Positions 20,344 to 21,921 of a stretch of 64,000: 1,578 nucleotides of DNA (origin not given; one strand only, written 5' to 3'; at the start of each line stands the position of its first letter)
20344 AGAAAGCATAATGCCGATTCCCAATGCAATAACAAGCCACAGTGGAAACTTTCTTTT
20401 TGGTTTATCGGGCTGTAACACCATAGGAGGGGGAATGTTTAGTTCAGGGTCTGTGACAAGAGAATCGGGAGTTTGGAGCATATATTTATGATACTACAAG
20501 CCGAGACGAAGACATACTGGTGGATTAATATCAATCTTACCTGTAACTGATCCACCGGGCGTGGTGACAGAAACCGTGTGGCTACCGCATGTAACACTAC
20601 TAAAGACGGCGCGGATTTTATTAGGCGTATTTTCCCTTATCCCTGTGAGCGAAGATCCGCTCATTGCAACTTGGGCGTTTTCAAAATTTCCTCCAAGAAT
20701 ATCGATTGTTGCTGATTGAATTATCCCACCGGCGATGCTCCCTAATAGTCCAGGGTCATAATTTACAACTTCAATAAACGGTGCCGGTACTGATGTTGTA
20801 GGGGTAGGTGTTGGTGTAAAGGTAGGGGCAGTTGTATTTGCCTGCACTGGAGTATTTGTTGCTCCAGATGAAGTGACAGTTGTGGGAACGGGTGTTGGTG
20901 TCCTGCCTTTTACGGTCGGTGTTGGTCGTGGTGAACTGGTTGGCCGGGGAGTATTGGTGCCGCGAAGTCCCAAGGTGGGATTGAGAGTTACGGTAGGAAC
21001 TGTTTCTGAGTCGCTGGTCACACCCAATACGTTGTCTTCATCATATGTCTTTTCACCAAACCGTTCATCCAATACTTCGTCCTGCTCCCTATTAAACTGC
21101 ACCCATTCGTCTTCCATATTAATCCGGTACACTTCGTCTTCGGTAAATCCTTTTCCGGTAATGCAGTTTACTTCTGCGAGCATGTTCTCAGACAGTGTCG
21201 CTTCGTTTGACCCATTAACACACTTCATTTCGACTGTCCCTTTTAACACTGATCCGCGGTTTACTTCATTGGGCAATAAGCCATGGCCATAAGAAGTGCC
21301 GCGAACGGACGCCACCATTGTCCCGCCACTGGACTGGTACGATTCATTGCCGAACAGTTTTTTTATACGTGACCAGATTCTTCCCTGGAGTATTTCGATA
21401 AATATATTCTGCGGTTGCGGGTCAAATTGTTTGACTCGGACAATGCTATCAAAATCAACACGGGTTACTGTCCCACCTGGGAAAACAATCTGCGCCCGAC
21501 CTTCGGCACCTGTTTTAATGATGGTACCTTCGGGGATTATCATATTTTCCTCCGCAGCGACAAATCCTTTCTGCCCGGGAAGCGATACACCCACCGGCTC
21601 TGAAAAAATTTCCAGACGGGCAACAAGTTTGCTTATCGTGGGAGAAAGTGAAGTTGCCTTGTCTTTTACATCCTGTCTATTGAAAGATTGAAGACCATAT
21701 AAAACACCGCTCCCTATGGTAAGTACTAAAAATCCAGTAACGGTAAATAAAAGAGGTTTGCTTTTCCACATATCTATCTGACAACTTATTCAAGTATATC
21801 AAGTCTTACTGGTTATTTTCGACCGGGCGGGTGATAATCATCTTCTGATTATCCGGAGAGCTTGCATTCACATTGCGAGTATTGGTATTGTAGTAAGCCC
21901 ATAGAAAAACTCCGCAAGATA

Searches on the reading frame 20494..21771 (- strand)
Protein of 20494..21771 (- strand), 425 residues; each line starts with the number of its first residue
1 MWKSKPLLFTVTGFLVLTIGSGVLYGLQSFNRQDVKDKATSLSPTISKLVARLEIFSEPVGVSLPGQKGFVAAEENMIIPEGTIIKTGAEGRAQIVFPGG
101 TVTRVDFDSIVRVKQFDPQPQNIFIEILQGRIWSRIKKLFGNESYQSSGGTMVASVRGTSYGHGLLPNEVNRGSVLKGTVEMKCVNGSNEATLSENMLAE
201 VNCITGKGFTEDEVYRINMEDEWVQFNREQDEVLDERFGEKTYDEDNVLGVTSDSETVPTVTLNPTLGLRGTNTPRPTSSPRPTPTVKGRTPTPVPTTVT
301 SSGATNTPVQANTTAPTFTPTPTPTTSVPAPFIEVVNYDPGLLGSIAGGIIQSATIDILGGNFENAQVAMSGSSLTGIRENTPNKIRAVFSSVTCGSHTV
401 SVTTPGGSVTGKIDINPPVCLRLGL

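Call 91: search_protein_families(library=pfam, proteins=[window:20494-21771:-], max_evalue=0.0001)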
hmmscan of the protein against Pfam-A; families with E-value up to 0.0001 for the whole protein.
window:20494-21771:- (425 aa): 1 family
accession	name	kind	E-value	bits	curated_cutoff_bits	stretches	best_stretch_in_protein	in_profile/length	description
PF04773.18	FecR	-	1.1e-07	32.7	24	1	85-181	3-97/97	FecR protein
